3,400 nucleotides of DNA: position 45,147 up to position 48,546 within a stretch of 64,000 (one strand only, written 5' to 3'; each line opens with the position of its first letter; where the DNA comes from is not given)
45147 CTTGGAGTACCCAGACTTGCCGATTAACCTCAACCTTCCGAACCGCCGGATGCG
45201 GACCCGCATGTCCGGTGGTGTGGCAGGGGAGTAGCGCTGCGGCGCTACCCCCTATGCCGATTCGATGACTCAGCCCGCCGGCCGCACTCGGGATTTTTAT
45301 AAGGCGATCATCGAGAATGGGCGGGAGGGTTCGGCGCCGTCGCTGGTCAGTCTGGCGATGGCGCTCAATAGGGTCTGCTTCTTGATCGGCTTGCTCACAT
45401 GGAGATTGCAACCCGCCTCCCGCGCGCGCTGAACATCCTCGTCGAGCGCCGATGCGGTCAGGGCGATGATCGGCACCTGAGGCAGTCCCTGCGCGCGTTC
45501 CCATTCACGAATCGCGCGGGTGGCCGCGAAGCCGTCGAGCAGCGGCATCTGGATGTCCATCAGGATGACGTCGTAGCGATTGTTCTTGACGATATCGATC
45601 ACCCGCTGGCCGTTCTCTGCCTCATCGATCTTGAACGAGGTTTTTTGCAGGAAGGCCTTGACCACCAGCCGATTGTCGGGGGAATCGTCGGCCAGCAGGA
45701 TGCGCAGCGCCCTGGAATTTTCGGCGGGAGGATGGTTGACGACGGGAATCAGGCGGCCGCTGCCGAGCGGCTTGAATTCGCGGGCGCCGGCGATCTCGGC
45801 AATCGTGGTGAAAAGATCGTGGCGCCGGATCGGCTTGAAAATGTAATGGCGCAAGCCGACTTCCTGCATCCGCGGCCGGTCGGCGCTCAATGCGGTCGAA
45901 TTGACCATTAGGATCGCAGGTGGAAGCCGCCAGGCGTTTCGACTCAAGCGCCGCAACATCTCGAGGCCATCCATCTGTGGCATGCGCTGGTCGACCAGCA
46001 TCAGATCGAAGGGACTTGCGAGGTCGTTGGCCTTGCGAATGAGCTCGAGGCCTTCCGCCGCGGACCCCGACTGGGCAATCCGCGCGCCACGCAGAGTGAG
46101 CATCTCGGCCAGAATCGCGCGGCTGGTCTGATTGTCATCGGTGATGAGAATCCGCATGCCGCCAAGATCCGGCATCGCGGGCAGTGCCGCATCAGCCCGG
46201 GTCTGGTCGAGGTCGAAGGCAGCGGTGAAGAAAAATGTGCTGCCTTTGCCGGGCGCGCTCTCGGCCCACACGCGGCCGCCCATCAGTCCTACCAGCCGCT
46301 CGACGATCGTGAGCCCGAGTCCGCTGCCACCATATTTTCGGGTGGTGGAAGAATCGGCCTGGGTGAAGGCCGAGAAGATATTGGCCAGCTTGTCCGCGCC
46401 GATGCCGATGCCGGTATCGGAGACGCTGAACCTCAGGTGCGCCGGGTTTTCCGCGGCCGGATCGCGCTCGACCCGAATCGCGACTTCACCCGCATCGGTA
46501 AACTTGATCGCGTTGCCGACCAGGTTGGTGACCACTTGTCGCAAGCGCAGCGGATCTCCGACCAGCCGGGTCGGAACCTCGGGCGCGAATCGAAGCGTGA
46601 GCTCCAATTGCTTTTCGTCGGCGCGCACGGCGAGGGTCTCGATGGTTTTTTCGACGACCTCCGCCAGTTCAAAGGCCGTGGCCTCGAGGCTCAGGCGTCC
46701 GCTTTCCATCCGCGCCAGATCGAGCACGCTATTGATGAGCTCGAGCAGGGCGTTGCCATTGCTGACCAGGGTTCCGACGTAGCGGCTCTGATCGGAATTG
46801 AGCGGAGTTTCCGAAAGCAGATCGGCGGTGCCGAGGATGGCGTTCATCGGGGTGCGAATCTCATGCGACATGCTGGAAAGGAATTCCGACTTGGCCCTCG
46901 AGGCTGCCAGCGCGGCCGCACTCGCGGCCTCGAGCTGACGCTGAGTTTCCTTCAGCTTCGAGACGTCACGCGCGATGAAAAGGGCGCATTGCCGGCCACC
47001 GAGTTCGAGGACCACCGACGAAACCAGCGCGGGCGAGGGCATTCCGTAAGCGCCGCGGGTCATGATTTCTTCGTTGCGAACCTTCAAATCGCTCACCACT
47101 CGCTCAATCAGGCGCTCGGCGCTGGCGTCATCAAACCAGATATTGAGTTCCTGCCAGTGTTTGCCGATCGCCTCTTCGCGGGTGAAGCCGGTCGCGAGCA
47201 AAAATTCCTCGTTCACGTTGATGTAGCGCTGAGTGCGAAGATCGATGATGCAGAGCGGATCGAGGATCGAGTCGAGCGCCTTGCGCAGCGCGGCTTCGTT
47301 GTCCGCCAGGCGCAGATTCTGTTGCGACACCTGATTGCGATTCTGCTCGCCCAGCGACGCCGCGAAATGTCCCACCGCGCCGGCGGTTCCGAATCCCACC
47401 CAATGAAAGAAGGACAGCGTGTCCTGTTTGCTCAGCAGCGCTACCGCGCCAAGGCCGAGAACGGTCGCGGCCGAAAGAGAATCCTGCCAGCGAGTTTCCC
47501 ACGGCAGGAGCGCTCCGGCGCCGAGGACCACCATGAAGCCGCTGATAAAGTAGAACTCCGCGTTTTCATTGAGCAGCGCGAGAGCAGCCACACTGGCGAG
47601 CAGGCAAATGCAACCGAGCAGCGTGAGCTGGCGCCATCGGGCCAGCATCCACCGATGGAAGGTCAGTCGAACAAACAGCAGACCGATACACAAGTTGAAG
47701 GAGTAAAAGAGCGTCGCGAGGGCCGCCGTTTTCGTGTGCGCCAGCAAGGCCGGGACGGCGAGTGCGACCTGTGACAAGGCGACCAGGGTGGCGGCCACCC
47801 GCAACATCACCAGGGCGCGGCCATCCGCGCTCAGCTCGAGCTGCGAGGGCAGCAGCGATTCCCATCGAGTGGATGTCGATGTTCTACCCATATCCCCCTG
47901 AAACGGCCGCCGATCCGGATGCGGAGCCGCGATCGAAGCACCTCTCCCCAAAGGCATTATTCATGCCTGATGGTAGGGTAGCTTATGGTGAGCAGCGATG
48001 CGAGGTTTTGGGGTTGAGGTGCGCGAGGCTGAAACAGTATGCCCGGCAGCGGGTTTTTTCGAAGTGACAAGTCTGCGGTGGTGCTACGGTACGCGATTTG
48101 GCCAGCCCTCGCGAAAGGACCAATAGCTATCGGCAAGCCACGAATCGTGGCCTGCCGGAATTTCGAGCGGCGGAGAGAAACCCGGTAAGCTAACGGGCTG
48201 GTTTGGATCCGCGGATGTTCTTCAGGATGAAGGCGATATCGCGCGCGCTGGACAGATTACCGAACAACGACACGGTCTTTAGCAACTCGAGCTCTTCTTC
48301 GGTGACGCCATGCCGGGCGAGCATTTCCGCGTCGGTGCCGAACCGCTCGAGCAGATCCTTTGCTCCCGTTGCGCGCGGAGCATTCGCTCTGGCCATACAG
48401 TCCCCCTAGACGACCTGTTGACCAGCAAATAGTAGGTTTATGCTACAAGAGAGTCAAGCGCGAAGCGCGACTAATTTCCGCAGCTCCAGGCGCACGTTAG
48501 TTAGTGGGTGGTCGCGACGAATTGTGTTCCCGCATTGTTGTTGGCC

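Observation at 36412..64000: Secreted S53-peptidase / BNR-protein cluster interleaved with three GT-C glycosyltransferase-like genes: candidate protein O-glycosylation + surface protease system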

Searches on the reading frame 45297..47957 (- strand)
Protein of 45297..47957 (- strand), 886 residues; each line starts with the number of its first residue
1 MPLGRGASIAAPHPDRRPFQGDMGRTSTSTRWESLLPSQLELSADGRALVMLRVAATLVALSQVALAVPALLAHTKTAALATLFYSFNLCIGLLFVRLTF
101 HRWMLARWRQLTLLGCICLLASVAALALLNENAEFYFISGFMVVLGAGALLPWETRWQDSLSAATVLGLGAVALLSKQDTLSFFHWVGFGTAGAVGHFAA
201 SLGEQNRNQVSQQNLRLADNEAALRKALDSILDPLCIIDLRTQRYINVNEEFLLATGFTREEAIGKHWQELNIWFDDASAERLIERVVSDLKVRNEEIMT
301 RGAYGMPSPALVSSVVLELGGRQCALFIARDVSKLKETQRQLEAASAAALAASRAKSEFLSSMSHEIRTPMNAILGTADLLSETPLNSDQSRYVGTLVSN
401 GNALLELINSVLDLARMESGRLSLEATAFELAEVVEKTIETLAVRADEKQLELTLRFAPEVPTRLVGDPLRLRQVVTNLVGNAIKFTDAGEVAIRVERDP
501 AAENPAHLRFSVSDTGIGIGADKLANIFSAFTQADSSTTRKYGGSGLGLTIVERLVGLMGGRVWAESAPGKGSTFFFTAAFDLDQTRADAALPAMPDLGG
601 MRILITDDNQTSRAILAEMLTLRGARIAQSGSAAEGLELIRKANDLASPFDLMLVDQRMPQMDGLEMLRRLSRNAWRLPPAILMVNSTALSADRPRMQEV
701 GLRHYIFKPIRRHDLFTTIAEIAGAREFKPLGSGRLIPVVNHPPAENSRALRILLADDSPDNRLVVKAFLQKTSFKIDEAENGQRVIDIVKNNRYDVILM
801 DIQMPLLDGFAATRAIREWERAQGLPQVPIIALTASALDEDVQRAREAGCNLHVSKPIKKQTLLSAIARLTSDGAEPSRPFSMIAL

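Call 5: search_protein_families(library=pfam, proteins=[window:45297-47957:-], max_evalue=0.01)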
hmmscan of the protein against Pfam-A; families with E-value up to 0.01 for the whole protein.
window:45297-47957:- (886 aa): 8 families
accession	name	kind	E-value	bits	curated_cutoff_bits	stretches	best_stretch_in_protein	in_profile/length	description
PF00072.30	Response_reg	-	1.4e-47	160.9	30.2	2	753-867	1-110/111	Response regulator receiver domain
PF02518.31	HATPase_c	-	1.4e-31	109.7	26.4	1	467-579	1-107/111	Histidine kinase-, DNA gyrase B-, and HSP90-like ATPase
PF00512.31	HisKA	-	1.7e-20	73.3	26.9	1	355-420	1-66/66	His Kinase A (phospho-acceptor) domain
PF13426.13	PAS_9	-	1.3e-07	32.3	27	1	239-333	7-102/103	PAS domain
PF08448.16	PAS_4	-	2.2e-05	25.1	23.1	1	228-336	1-109/110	PAS fold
PF13188.13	PAS_8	-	0.00022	21.5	21.8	1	224-278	3-56/65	PAS domain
PF13589.12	HATPase_c_3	-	0.00025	21.5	25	1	472-550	3-78/137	Histidine kinase-, DNA gyrase B-, and HSP90-like ATPase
PF00989.32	PAS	-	0.00048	20.5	22.6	1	224-331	3-112/113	PAS fold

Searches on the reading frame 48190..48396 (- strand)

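Call 89: search_protein_families(library=pfam, proteins=[window:48190-48396:-], max_evalue=1)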
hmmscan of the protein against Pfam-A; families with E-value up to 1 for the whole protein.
window:48190-48396:- (68 aa): 1 family
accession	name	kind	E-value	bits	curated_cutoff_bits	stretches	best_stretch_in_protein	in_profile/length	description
PF15447.11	NTS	-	0.24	12.3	25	0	12-21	2-11/36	N-terminal segments of PfEMP1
